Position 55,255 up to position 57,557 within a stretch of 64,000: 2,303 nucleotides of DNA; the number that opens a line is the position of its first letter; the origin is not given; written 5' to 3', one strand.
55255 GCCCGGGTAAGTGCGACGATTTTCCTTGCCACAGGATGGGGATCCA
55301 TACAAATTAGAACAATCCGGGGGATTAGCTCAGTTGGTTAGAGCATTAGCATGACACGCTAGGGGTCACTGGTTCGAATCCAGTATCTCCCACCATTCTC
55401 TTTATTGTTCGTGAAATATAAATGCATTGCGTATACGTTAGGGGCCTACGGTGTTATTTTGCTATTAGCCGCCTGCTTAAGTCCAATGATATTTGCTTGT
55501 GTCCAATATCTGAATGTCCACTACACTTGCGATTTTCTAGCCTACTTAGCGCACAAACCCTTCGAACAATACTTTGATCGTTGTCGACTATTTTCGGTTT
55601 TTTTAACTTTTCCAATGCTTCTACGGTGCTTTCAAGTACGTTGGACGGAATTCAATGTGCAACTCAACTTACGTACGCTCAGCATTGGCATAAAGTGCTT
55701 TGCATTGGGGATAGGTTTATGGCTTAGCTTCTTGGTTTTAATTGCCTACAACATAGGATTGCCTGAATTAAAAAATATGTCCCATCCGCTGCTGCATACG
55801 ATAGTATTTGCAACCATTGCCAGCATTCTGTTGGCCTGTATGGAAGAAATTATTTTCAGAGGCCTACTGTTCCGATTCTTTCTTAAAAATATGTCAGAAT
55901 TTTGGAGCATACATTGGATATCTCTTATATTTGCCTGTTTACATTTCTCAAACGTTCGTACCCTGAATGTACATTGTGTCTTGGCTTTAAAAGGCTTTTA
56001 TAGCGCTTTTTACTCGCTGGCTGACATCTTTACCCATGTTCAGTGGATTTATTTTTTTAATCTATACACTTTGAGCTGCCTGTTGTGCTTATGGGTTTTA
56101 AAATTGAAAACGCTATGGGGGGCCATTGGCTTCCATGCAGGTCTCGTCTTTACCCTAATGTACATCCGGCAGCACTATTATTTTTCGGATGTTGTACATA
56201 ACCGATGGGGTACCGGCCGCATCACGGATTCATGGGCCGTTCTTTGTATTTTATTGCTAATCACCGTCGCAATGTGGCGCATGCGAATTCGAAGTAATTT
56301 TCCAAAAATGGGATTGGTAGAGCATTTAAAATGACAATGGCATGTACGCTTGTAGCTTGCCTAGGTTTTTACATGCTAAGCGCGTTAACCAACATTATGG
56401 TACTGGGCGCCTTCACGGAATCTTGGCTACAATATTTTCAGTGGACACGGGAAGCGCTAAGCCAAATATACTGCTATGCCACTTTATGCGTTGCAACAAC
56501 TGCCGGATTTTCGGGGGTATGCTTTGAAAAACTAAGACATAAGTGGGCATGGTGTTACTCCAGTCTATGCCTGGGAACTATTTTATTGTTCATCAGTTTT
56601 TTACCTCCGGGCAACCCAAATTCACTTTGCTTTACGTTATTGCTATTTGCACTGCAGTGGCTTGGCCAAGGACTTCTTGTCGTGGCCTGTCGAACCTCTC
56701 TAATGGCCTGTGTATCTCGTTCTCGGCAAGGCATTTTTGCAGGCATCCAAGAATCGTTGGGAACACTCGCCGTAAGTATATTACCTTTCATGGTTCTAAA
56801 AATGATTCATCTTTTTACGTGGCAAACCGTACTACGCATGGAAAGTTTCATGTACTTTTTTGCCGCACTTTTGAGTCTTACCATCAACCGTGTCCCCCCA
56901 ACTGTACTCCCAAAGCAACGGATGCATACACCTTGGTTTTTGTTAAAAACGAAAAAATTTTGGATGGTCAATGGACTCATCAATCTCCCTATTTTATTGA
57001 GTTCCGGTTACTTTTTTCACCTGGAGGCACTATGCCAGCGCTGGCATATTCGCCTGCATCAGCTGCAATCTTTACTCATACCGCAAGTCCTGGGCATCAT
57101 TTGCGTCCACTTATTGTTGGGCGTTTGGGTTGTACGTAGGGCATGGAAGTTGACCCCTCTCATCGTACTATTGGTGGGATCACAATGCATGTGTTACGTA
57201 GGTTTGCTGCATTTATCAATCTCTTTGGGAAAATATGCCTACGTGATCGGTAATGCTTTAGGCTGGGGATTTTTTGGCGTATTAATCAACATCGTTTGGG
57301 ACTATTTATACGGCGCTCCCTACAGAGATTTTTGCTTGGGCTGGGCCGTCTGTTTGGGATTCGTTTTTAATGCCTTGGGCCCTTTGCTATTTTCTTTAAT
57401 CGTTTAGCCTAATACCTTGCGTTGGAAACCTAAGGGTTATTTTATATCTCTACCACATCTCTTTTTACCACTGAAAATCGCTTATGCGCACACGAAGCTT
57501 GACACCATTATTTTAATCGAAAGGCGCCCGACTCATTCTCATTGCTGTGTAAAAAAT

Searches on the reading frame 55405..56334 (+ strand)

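Call 43: search_protein_families(library=pfam, proteins=[window:55405-56334:+], max_evalue=0.00001)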
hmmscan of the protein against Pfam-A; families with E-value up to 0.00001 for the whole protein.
window:55405-56334:+ (309 aa): 1 family
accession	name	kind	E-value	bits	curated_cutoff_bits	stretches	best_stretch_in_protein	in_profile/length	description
PF02517.21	Rce1-like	-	4.2e-10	40.2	22.4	1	132-247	4-90/93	Type II CAAX prenyl endopeptidase Rce1-like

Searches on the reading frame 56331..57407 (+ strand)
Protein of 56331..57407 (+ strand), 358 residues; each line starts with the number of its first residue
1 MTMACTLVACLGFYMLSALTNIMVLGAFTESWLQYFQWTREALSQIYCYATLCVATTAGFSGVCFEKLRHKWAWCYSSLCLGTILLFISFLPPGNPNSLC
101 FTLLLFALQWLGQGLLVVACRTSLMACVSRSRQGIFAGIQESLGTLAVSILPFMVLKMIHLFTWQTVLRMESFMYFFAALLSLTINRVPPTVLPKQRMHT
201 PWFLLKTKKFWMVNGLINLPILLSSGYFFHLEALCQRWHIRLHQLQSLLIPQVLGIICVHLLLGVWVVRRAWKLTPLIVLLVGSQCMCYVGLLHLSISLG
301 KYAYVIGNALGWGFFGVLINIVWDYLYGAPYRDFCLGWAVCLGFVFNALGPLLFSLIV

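Call 43: search_protein_families(library=pfam, proteins=[window:56331-57407:+], max_evalue=0.00001)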
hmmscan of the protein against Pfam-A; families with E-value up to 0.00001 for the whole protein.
window:56331-57407:+ (358 aa): 1 family
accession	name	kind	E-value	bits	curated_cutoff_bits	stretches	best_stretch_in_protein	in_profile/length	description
PF07690.21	MFS_1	-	4.5e-14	52.6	33.4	1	14-351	5-347/347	Major Facilitator Superfamily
